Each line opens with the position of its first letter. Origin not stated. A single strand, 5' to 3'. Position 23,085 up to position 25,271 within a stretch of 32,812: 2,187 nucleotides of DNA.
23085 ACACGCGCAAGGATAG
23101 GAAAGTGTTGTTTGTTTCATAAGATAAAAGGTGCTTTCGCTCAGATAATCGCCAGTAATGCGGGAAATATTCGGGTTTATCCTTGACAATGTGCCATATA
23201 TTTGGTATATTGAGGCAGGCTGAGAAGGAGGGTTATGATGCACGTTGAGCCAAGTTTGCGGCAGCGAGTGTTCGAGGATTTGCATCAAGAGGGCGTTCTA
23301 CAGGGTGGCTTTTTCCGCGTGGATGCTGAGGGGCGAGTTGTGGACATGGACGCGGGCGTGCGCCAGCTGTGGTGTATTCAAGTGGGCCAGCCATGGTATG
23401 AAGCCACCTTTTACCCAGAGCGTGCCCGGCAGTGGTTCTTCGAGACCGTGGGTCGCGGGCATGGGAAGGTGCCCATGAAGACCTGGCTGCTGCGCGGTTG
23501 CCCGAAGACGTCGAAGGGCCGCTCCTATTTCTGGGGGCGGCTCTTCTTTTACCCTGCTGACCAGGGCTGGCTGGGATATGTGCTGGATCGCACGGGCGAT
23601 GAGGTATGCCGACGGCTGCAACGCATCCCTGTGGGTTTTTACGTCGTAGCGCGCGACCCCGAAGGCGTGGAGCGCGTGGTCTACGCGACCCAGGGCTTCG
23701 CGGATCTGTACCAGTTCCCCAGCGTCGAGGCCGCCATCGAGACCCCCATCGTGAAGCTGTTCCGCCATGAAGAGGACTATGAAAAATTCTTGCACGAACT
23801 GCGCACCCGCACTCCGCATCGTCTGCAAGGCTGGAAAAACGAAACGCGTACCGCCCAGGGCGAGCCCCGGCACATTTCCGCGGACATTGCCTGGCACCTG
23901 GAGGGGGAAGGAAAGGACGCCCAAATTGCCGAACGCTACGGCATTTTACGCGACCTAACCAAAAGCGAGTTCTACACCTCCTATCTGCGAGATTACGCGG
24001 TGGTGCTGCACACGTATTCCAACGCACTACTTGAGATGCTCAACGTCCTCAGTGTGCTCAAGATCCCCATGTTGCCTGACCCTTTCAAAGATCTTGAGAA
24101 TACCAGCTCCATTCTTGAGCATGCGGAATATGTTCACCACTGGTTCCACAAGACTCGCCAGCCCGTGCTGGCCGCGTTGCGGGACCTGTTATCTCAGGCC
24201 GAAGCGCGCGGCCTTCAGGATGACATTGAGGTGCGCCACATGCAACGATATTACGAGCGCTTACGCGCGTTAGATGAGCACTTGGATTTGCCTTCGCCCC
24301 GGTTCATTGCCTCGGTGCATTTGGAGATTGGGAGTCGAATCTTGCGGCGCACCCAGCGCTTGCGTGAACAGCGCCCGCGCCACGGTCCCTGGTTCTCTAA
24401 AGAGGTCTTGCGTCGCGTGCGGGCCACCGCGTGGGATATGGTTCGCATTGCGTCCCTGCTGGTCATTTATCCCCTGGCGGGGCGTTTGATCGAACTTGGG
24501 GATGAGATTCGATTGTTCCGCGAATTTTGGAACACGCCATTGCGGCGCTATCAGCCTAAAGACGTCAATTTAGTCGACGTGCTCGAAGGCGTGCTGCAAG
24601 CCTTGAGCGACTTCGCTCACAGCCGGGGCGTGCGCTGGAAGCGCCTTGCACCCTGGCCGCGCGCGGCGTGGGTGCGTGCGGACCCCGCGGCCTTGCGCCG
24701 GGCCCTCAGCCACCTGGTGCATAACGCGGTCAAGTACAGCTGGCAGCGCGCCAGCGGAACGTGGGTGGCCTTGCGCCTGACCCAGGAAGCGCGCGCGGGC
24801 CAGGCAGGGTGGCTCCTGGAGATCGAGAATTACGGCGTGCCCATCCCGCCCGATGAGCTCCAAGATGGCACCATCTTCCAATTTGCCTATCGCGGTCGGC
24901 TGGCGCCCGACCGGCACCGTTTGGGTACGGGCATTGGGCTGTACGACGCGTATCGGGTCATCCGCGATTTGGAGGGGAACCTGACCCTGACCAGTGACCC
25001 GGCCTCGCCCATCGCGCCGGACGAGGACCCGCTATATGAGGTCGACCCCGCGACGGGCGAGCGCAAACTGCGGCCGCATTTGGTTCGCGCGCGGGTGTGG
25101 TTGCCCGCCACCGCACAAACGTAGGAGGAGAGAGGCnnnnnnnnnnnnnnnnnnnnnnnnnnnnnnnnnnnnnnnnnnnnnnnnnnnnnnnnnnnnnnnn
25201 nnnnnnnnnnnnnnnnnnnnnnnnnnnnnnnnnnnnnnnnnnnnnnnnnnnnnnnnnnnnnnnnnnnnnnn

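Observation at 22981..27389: Lower-GC three-gene cassette behind a consensus promoter: atypical PAS kinase, receiver, orphan membrane protein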

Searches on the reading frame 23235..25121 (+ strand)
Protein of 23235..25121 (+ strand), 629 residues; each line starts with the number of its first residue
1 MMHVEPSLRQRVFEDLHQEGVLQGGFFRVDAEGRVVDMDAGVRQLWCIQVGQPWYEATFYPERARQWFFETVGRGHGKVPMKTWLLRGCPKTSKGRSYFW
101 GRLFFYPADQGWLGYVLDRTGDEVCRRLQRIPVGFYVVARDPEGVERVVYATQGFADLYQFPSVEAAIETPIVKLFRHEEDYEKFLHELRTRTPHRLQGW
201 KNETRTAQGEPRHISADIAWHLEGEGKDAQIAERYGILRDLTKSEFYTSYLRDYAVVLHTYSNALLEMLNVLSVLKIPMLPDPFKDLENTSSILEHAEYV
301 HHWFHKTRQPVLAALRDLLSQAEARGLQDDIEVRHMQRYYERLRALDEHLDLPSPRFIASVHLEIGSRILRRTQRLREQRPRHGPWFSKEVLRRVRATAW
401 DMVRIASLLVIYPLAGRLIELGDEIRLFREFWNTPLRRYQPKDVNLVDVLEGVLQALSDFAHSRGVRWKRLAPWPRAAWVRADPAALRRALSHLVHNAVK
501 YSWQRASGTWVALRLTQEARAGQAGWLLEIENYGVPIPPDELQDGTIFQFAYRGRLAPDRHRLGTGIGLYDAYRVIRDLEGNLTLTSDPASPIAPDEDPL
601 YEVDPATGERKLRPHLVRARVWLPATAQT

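Call 3: search_protein_families(library=pfam, proteins=[window:23235-25121:+], max_evalue=1)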
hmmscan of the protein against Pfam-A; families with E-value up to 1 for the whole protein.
window:23235-25121:+ (629 aa): 1 family
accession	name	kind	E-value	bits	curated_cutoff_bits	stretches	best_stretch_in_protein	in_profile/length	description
PF02518.31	HATPase_c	-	7.7e-11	42.9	26.4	1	483-589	2-97/111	Histidine kinase-, DNA gyrase B-, and HSP90-like ATPase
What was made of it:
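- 23235..25124 (+): Gene 1: a soluble (no TM) tandem-PAS sensor histidine kinase. PAS-like domain A spans about aa 1-120 and PAS B about aa 125-245. A helix with the invariant His259 follows, then a helical segment of about 110-150 aa with no match, then DHp helix alpha-2 (about aa 407-440) and the CA domain (aa 483-589). HATPase_c E=7.7e-11 (call 3).
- On Two-component sensor histidine kinase (GHKL CA domain plus DHp): PF02518: 42.9 bits against a cut-off of 26.4, E=7.7e-11 (call 3).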

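Call 4: search_protein_families(library=ncbifam, proteins=[window:23235-25121:+], max_evalue=1)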
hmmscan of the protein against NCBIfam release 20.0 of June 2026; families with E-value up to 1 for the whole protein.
window:23235-25121:+ (629 aa): 35 families (the best 25 are shown)
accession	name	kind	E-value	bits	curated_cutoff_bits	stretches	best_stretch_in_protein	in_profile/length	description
NF007345.0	PRK09835.1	subfamily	4.4e-10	38.7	423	1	442-590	334-470/482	Cu(+)/Ag(+) sensor histidine kinase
NF008302.0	PRK11091.1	equivalog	4.9e-10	38.2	838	1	441-589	353-493/779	aerobic respiration two-component sensor histidine kinase ArcB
TIGR01386.1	cztS_silS_copS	subfamily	5e-10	38.9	292.55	1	478-570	345-428/457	heavy metal sensor histidine kinase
NF041735.1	hist_kin_RppB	equivalog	4.1e-09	35.7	400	1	440-588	287-426/438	two-component system sensor histidine kinase RppB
NF033091.0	HK_VanS_ACDEFG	equivalog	3e-08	33.1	400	1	441-588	146-282/293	vancomycin resistance histidine kinase VanS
NF033092.0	HK_WalK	equivalog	4.2e-08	32.2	725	1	440-588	443-581/594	cell wall metabolism sensor histidine kinase WalK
NF046044.1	PnpS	equivalog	6.8e-08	31.9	400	1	439-588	240-378/390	two-component system histidine kinase PnpS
NF041832.1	near_NosP_CTERM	subfamily_domain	2.3e-07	30.3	400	1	441-589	78-213/370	NahK/ErcS family hybrid sensor histidine kinase/response regulator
TIGR02956.1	TMAO_torS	equivalog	2.4e-07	29.3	676.5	1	440-589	533-670/967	TMAO reductase system sensor histidine kinase/response regulator TorS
NF008312.0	PRK11100.1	equivalog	5e-07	28.9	356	1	440-589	325-462/477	two-component system sensor histidine kinase CreC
NF007004.0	PRK09467.1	equivalog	1.2e-06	27.7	415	1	476-588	324-423/440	two-component system sensor histidine kinase EnvZ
TIGR02966.1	phoR_proteo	equivalog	1.3e-06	27.7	334.2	1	442-588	187-322/333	phosphate regulon sensor histidine kinase PhoR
NF006800.0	PRK09303.1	equivalog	7.4e-06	25.1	342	1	439-589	226-365/383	histidine kinase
NF007007.0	PRK09470.1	equivalog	7.5e-06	25.1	486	1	475-583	344-441/463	envelope stress sensor histidine kinase CpxA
NF040691.1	MtrAB_MtrB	equivalog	4.8e-05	22.6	450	1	441-574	343-465/507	MtrAB system histidine kinase MtrB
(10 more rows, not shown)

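Call 7: search_protein_families(library=padloc, proteins=[window:23235-25121:+], max_evalue=1)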
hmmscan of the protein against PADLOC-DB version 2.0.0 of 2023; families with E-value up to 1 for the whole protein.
window:23235-25121:+ (629 aa): 2 families
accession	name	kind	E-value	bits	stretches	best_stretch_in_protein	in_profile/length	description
PDLC04647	PDC-M43B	-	1.3e-05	22.5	1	486-587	227-319/347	-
PDLC04650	PDC-M43B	-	0.00063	17.1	1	487-586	227-319/344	-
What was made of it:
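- The kinase CA domain gives a weak PADLOC hit (PDC-M43B, E=1.3e-5, call 7).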

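Call 12: find_homologous_proteins(query=window:23235-25121:+)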
Query window:23235-25121:+ (629 aa): 6 proteins with E <= 0.001 among 8000 candidates.
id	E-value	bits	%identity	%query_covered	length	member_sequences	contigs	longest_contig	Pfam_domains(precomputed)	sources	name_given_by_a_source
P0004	0.0e+0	1462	100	100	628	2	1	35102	PF02518.32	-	-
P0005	0.0e+0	1213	84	100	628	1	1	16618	PF02518.32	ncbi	-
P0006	9.0e-165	568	47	98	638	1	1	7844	PF02518.32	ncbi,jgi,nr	ncbi:MAG: HAMP domain-containing histidine kinase [Chloroflexi bacterium]|nr:HAMP domain-containing 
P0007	4.5e-143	496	44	96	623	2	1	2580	PF13426.14,PF13188.14,PF02518.32,PF00989.32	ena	-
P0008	1.2e-129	452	41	99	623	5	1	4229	PF13426.14,PF08448.17,PF02518.32,PF00989.32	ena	-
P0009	1.3e-21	95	34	33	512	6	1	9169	PF13426.14,PF08448.17,PF02518.32,PF00989.32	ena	-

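Call 13: find_encoding_contigs(protein=P0006, flank=10000)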
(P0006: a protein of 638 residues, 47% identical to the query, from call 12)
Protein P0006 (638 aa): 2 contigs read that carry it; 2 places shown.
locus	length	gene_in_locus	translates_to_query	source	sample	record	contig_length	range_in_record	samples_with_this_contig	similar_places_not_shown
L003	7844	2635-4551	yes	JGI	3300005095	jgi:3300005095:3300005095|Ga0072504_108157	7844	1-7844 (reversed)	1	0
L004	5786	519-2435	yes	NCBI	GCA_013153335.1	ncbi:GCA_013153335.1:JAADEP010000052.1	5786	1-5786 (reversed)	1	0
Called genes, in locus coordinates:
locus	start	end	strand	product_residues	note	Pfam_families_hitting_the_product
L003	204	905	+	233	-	PF01726:LexA_DNA_bind, PF00717:Peptidase_S24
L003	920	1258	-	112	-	PF03091:CutA1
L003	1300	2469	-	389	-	PF13177:DNA_pol3_delta2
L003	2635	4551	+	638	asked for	PF02518:HATPase_c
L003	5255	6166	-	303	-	PF00781:DAGK_cat, PF19279:YegS_C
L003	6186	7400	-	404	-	PF02163:Peptidase_M50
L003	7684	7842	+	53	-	?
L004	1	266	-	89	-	PF13177:DNA_pol3_delta2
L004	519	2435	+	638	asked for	PF02518:HATPase_c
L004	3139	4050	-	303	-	PF00781:DAGK_cat, PF19279:YegS_C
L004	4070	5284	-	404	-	PF02163:Peptidase_M50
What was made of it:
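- The kinase shares the LexA-CutA-holB context with a 47%-identity relative (call 13).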

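Call 14: find_encoding_contigs(protein=P0008, flank=10000)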
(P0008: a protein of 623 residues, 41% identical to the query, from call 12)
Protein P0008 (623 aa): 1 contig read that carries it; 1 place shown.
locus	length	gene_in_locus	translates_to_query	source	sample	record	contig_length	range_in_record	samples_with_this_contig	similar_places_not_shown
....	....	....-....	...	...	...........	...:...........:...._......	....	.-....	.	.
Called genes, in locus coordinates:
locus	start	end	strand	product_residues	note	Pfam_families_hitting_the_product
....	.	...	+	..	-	?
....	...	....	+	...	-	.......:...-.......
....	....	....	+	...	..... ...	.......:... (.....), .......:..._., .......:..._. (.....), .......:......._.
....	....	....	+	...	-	-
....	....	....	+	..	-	?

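Call 15: find_encoding_contigs(protein=P0007, flank=10000)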
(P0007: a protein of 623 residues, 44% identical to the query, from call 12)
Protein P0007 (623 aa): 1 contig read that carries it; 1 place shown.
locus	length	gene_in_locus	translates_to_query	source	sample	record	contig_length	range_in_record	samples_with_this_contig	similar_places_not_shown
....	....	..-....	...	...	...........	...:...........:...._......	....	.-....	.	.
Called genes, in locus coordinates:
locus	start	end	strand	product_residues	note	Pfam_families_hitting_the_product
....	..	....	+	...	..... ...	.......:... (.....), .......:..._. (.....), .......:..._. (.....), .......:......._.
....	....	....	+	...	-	-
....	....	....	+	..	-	?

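Call 34: search_solved_structures(query=window:23235-25121:+, max_evalue=0.01, show_alignments=2)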
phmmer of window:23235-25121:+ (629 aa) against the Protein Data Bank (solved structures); distinct sequences matched with E-value up to 0.01: 15.
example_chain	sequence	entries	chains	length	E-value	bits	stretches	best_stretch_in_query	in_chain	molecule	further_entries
3dge_A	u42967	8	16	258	1.4e-09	40.1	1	418-580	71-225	Sensor protein | Histidine kinase | Sensor histidine kinase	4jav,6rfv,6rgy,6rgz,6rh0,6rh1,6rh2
2c2a_A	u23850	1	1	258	1.4e-09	40.1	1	418-580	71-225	SENSOR HISTIDINE KINASE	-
6rh7_A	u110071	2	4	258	1.4e-09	40.1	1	418-580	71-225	Sensor histidine kinase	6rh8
5uht_A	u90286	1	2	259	1.4e-09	40.1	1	418-580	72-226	Sensor histidine kinase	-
6azr_A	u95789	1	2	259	1.4e-09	40.1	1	418-580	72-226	Sensor histidine kinase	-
4jas_A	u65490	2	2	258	2e-09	39.6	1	435-580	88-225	Histidine kinase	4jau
7zp0_A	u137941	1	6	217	9.3e-08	34.1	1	440-589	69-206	Sensor protein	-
7z8n_A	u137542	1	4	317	1.7e-06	29.9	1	443-590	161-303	Histidine kinase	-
4i5s_A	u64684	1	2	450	0.001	20.7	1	474-587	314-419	Putative histidine kinase CovS; VicK-like protein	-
8h70_A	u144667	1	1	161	0.0012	20.5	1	476-572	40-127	Phosphate regulon sensor protein PhoR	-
4kp4_A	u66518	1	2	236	0.003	19.2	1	436-586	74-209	Osmolarity sensor protein EnvZ, Histidine kinase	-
1bxd_A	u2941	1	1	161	0.0031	19.1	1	467-587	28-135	PROTEIN (OSMOLARITY SENSOR PROTEIN (ENVZ))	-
5c93_A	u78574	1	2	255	0.0032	19.1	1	476-586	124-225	Histidine kinase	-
4u7n_A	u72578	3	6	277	0.0038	18.8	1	476-586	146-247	Histidine protein kinase sensor protein | Histidine kinase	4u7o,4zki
4cti_A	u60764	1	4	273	0.0066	18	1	462-586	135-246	OSMOLARITY SENSOR PROTEIN ENVZ, AF1503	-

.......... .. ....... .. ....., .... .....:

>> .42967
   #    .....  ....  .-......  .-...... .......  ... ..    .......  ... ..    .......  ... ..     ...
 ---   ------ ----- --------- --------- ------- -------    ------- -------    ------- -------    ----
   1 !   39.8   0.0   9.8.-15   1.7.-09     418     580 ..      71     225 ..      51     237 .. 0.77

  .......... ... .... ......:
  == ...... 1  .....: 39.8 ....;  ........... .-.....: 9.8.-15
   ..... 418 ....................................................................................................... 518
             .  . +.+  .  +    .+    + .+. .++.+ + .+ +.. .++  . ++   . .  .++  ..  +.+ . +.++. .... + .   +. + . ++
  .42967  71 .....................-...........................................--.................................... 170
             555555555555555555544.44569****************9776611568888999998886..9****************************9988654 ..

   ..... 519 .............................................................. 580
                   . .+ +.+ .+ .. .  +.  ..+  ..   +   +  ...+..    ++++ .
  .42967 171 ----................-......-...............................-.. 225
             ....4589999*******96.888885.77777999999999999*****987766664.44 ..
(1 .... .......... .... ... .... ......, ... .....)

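Call 64: search_protein_families(library=pfam, alignment_id=A8, max_evalue=1)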
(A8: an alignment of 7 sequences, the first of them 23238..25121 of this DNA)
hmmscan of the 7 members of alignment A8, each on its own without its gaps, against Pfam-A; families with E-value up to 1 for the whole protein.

A. member 1, window:23238-25121:+ (628 aa): 1 family
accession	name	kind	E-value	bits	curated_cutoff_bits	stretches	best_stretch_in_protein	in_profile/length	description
PF02518.31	HATPase_c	-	7.7e-11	42.9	26.4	1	482-588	2-97/111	Histidine kinase-, DNA gyrase B-, and HSP90-like ATPase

B. families by the number of members that match (of 7 scanned): 12 families
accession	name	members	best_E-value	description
PF02518.31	HATPase_c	7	5.6e-16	Histidine kinase-, DNA gyrase B-, and HSP90-like ATPase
PF13188.13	PAS_8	6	7.7e-08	PAS domain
PF00989.32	PAS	5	6.4e-11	PAS fold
PF13426.13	PAS_9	5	7.9e-11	PAS domain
PF08448.16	PAS_4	4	2e-11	PAS fold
PF06889.16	DUF1266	1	0.0058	Protein of unknown function (DUF1266)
PF14501.12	HATPase_c_5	1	0.061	GHKL domain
PF08447.18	PAS_3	1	0.072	PAS fold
PF12860.13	PAS_7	1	0.096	PAS fold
PF20503.3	DUF6730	1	0.14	Family of unknown function (DUF6730)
PF18371.6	FAD_SOX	1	0.21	Flavin adenine dinucleotide (FAD)-dependent sulfhydryl oxidase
PF20909.2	SpGH101_helical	1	0.38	Endo-alpha-N-acetylgalactosaminidase, helical bundle domain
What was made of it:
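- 23235..25124 (+): Pfam PAS hits in 5-6 of 7 family members (call 64).
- On PAS sensor domain: 5-6 of 7 family members hit PAS, PAS_4, PAS_8 or PAS_9, with best E=2e-11 (call 64).
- Closest known: HWE/HisKA_2 kinases with FAT-GUY-type single-domain receivers. Different: No member hits the Pfam HWE_HK or HisKA_2 models at E<=1 (call 64).
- Tried and rejected: HWE/HisKA_2 membership of the kinase: no Pfam hit at E<=1 (call 64), so it is kept only as a resemblance.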

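Call 65: search_solved_structures(query=A8, max_evalue=0.01, show_alignments=1)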
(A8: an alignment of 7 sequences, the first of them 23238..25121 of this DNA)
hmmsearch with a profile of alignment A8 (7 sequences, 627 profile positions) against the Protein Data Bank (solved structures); distinct sequences matched with E-value up to 0.01: 38.
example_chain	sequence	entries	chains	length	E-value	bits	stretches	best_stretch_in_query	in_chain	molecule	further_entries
6azr_A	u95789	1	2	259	1.2e-15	60.2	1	409-589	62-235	Sensor histidine kinase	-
2c2a_A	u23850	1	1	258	1.2e-15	60.2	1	409-589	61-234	SENSOR HISTIDINE KINASE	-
3dge_A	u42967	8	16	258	1.2e-15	60.2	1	409-589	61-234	Sensor protein | Histidine kinase | Sensor histidine kinase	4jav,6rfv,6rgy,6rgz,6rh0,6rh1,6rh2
5uht_A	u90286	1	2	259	1.2e-15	60.2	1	409-589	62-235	Sensor histidine kinase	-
6rh7_A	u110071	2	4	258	1.3e-15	60.1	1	409-589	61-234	Sensor histidine kinase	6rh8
4jas_A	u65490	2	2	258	4.6e-15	58.3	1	412-589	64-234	Histidine kinase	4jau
7zp0_A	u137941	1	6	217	1.9e-13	53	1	441-589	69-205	Sensor protein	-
7z8n_A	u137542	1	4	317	1.2e-11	47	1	412-592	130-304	Histidine kinase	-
3sl2_A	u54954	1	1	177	3.3e-08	35.7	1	477-592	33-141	Sensor histidine kinase yycG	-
8h70_A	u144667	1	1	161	1.2e-07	33.8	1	474-589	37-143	Phosphate regulon sensor protein PhoR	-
8dvq_A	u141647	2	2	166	3e-07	32.5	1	475-591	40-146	Sensor protein VanS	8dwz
6paj_A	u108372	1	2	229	5e-07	31.7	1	484-589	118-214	Sensor protein SrrB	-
4i5s_A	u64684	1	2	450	5.6e-07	31.6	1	475-589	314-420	Putative histidine kinase CovS; VicK-like protein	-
4biu_A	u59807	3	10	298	2.8e-06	29.3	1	473-590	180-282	SENSOR PROTEIN CPXA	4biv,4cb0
8u4x_A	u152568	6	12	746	2.8e-06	29.2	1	441-589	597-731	histidine kinase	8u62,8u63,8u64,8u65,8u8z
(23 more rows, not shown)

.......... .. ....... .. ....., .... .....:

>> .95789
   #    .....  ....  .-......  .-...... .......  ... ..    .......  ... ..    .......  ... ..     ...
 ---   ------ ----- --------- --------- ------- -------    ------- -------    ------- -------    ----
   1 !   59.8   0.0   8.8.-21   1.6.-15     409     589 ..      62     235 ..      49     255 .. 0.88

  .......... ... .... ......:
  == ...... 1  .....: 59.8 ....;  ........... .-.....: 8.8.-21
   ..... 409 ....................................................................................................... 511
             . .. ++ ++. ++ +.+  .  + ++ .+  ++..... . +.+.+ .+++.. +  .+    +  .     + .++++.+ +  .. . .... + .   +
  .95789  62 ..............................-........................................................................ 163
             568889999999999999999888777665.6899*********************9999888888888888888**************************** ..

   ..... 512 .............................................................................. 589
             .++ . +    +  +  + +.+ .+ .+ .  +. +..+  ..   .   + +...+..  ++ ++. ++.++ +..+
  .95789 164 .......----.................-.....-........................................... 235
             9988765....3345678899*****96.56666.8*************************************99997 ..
